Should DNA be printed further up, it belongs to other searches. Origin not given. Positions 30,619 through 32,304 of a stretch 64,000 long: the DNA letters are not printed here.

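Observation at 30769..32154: Secreted pepsin-fold protein with both catalytic aspartate motifs lost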

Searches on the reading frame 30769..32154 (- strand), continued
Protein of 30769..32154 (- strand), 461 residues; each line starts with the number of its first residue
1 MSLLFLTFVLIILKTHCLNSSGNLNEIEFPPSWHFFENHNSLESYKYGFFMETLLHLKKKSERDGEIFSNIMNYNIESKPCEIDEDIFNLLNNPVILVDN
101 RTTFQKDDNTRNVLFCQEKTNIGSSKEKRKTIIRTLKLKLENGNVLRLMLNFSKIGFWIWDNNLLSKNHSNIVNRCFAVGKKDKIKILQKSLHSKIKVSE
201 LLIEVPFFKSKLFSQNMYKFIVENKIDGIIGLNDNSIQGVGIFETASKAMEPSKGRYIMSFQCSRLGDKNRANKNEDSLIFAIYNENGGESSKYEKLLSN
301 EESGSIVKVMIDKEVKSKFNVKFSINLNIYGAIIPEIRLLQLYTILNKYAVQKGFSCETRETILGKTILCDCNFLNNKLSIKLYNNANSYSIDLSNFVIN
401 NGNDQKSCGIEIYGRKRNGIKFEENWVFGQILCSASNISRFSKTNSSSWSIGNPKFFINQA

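Call 53: find_encoding_contigs(protein=window:30769-32154:-, flank=3000, max_places=4)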
Protein window:30769-32154:- (461 aa): 5 contigs read that carry it; 4 places shown.
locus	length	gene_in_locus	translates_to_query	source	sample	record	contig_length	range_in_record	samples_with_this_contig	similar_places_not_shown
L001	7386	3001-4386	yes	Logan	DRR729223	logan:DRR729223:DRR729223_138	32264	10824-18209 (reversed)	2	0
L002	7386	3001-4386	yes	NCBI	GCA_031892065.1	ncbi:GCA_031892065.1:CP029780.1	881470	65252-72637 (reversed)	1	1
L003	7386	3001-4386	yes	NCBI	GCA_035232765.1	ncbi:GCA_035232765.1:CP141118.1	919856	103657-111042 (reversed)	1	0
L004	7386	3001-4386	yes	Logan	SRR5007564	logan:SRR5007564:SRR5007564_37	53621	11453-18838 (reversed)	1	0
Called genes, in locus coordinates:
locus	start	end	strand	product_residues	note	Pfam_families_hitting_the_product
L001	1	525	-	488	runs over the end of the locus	PF00240:ubiquitin, PF00443:UCH, PF13423:UCH_1 (faint)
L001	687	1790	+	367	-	PF00106:adh_short, PF08659:KR, PF13561:adh_short_C2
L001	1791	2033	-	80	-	-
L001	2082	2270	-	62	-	-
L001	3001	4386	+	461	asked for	-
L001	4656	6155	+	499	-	PF04851:ResIII, PF00270:DEAD, PF00271:Helicase_C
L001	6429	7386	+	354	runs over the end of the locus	-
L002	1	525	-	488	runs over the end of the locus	PF00240:ubiquitin, PF00443:UCH, PF13423:UCH_1 (faint)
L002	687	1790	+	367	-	PF00106:adh_short, PF08659:KR, PF13561:adh_short_C2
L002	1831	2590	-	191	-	PF12171:zf-C2H2_jaz (faint), PF13894:zf-C2H2_4 (faint)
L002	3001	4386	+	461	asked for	-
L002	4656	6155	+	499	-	PF04851:ResIII, PF00270:DEAD, PF00271:Helicase_C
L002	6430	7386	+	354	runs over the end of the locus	-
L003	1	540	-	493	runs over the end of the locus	PF00240:ubiquitin, PF00443:UCH, PF13423:UCH_1 (faint)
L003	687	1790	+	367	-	PF00106:adh_short, PF08659:KR, PF13561:adh_short_C2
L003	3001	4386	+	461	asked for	-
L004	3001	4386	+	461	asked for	-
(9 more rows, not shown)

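Call 74: list_cluster_members(proteins=[P0020, P0005, P0006, P0007])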
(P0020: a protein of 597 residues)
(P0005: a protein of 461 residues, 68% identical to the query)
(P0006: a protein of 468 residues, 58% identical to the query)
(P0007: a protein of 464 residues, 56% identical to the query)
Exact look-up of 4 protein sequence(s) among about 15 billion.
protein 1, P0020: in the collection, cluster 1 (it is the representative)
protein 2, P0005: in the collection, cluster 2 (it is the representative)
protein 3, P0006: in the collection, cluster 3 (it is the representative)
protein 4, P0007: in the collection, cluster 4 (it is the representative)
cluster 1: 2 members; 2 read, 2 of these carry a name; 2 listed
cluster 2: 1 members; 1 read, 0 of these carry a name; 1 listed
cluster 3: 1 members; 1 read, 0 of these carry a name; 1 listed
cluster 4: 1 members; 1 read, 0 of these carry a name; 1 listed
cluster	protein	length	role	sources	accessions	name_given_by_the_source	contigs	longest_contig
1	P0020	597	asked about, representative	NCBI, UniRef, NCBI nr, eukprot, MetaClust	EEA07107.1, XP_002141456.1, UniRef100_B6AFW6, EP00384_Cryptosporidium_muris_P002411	uncharacterized protein CMU_034930 [Cryptosporidium muris RN66] | Peptidase A1 domain-containing protein n=1 Tax=Cryptosporidium muris (strain RN66) ... | XP_002141456.1 hypothetical protein [Cryptosporidium muris RN66]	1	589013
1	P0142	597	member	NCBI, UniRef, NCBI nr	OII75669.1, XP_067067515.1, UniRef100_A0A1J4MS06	hypothetical protein cand_030990 [Cryptosporidium andersoni] | Peptidase A1 domain-containing protein n=1 Tax=Cryptosporidium andersoni TaxID=117008 ...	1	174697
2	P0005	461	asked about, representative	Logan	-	-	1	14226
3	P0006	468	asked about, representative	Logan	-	-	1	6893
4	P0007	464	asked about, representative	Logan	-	-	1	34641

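Call 78: fold_search(model_id=the predicted structure, library=pdb)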
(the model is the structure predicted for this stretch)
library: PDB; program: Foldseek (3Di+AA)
matches with E <= 10: 671; with E <= 0.001: 68
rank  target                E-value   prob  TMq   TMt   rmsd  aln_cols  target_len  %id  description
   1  3qs1_A                8.0e-07  1.00  0.22  0.28  16.1       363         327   10  Crystal structure of KNI-10006 complex of Plasmepsin I (PMI) from Plasmodium falciparum (released 2011-05-11)
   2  1zap                  2.0e-06  1.00  0.23  0.28  15.6       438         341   11  SECRETED ASPARTIC PROTEASE FROM C. ALBICANS (released 1997-04-21)
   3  1qs8_B                4.4e-06  1.00  0.21  0.28  15.6       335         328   12  Crystal structure of the P. vivax aspartic proteinase plasmepsin complexed with the inhibitor pepstatin A (released 1999-07-07)
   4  4pph_A                6.1e-06  1.00  0.25  0.28  15.9       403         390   11  Crystal structure of conglutin gamma, a unique basic 7S globulin from lupine seeds (released 2015-02-11)
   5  3fv3_A                1.2e-05  1.00  0.21  0.27  15.9       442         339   11  Secreted aspartic protease 1 from Candida parapsilosis in complex with pepstatin A (released 2009-05-19)
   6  1qs8_A                1.4e-05  1.00  0.21  0.27  15.9       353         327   12  Crystal structure of the P. vivax aspartic proteinase plasmepsin complexed with the inhibitor pepstatin A (released 1999-07-07)
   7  3fns_A                1.7e-05  1.00  0.22  0.28  15.9       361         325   14  Crystal structure of histo-aspartic protease (HAP) from Plasmodium Falciparum (released 2009-05-12)
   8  4pph_F                2.0e-05  1.00  0.27  0.31  15.6       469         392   10  Crystal structure of conglutin gamma, a unique basic 7S globulin from lupine seeds (released 2015-02-11)
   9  6kud                  2.1e-05  1.00  0.23  0.27  18.5       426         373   12  Crystal structure of Plasmodium falciparum histo-aspartic protease (HAP) zymogen (Form 3) (released 2020-05-27)
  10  1yg9_A                2.4e-05  1.00  0.21  0.26  14.9       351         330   10  The structure of mutant (N93Q) of bla g 2 (released 2005-03-22)
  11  7tbd_B                2.4e-05  1.00  0.23  0.29  15.2       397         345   11  Crystal structure of Plasmepsin X from Plasmodium vivax in complex with WM382 (released 2022-05-04)
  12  2qzw_A                2.7e-05  1.00  0.24  0.30  14.2       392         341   10  Secreted aspartic proteinase (Sap) 1 from Candida albicans (released 2008-07-08)
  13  1eag                  2.7e-05  1.00  0.21  0.26  14.5       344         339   11  Secreted aspartic proteinase (SAP2) from Candida albicans complexed with A70450 (released 1996-12-23)
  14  3q70                  3.1e-05  1.00  0.23  0.29  14.7       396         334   11  Secreted aspartic protease in complex with ritonavir (released 2012-01-04)
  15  6kuc                  3.3e-05  1.00  0.22  0.25  14.8       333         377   12  Crystal structure of Plasmodium falciparum histo-aspartic protease (HAP) zymogen (Form 2) (released 2020-05-27)
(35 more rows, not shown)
